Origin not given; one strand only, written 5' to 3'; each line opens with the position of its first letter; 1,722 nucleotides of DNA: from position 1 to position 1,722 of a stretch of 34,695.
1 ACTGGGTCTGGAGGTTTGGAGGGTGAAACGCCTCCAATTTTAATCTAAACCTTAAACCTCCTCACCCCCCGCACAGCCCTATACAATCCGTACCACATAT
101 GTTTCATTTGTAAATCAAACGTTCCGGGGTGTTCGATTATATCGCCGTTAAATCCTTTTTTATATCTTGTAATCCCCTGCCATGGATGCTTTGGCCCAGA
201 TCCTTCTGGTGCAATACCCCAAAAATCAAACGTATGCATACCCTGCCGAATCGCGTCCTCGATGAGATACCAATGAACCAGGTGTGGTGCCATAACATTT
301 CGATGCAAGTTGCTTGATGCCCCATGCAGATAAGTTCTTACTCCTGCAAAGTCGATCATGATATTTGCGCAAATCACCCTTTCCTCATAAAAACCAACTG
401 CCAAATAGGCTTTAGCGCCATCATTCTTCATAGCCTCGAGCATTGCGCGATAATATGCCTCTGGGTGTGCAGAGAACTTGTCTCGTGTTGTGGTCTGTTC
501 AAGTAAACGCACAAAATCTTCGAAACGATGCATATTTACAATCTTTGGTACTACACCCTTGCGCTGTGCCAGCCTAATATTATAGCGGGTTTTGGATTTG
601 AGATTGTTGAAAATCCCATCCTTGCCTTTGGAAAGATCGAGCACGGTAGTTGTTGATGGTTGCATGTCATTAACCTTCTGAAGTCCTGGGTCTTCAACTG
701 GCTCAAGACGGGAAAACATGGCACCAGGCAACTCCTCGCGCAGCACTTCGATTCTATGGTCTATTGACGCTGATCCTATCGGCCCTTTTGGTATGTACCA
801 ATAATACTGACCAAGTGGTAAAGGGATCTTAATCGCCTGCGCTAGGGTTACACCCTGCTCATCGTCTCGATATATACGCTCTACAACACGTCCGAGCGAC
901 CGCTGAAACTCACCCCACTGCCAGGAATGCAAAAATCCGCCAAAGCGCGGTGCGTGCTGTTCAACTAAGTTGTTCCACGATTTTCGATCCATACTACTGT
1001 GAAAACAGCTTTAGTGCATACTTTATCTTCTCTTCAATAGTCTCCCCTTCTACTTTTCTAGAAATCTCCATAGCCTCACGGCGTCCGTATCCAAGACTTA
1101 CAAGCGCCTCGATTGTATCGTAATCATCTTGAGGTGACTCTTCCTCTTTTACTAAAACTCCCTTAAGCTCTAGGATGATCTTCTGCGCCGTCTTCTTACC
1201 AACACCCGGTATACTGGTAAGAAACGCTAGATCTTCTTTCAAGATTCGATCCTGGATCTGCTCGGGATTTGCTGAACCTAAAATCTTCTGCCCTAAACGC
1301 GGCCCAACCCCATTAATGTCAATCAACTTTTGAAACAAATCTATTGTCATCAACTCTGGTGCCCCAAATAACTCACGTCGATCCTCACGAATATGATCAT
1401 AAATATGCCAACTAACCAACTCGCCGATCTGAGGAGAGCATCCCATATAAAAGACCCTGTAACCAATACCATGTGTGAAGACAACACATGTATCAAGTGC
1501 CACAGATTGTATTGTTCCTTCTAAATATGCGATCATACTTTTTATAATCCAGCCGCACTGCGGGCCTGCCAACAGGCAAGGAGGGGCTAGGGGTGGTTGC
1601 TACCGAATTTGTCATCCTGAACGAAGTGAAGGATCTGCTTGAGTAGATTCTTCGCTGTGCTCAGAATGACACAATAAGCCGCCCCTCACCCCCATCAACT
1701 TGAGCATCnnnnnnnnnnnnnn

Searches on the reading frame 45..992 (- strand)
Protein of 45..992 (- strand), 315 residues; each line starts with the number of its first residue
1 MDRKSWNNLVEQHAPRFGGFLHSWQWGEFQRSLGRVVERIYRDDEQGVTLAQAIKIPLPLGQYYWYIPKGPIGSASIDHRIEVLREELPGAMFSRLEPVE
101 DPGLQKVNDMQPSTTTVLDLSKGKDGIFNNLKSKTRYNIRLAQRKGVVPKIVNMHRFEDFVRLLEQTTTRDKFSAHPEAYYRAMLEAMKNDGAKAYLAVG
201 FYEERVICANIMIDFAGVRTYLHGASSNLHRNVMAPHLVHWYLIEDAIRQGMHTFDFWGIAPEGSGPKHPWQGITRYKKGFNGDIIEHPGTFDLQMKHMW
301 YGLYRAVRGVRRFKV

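Call 38: search_protein_families(library=pfam, proteins=[window:45-992:-], max_evalue=0.001)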
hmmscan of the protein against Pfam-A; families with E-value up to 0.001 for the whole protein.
window:45-992:- (315 aa): 2 families
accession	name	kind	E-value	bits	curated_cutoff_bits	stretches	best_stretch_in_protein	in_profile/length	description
PF02388.22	FemAB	-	1.2e-36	126.9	24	2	206-307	307-404/406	FemAB family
PF13480.13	Acetyltransf_6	-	2.5e-11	44.4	22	1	133-278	1-142/143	Acetyltransferase (GNAT) domain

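Call 53: find_encoding_contigs(protein=window:45-992:-, flank=10000, max_places=4)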
Protein window:45-992:- (315 aa): 2 contigs read that carry it; 2 places shown.
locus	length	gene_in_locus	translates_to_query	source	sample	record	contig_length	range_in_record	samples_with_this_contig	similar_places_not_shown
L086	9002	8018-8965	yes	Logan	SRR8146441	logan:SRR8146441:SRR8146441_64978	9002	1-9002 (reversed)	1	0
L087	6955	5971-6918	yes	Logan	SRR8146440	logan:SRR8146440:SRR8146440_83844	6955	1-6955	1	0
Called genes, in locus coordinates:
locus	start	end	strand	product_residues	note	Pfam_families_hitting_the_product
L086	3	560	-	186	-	?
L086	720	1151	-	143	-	-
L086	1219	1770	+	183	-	-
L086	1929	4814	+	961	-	PF00133:tRNA-synt_1, PF01406:tRNA-synt_1e (faint), PF09334:tRNA-synt_1g (weak), PF08264:Anticodon_1, PF19302:DUF5915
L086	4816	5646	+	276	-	-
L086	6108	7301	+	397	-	-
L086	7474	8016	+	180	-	PF01330:RuvA_N, PF00633:HHH (faint), PF14520:HHH_5, PF07499:RuvA_C (weak)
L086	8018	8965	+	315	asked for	PF02388:FemAB, PF13480:Acetyltransf_6, PF02388:FemAB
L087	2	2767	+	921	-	?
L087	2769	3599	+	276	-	-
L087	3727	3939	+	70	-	-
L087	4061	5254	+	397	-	-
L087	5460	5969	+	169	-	PF01330:RuvA_N (faint), PF00633:HHH (faint), PF11798:IMS_HHH (faint), PF14520:HHH_5, PF07499:RuvA_C (weak)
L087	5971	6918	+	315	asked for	PF02388:FemAB, PF13480:Acetyltransf_6, PF02388:FemAB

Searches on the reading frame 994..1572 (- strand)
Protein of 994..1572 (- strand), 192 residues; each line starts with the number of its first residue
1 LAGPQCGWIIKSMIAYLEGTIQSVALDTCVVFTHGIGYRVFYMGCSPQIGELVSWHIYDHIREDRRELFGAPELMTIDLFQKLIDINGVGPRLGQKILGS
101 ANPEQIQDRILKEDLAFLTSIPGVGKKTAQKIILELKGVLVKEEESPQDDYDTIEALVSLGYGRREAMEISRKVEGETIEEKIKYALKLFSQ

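Call 38: search_protein_families(library=pfam, proteins=[window:994-1572:-], max_evalue=0.001)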
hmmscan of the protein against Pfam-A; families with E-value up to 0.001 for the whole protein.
window:994-1572:- (192 aa): 6 families
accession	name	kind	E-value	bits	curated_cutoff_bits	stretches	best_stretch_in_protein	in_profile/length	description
PF14520.12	HHH_5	-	3.5e-15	56.6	27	1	80-137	1-56/57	Helix-hairpin-helix domain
PF01330.27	RuvA_N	-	2e-12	47.4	23.6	1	13-70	1-61/61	RuvA N terminal domain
PF00633.29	HHH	-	5.8e-06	26.3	24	1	118-133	13-28/30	Helix-hairpin-helix motif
PF07499.19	RuvA_C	-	9.9e-06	26.4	24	1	152-189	5-45/47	RuvA, C-terminal domain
PF11798.14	IMS_HHH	-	3.5e-05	24.2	24.4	0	118-131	13-26/32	IMS family HHH motif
PF21176.3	RecR_HhH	-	0.00037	20.7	27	0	118-135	8-25/45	RecR, helix-hairpin-helix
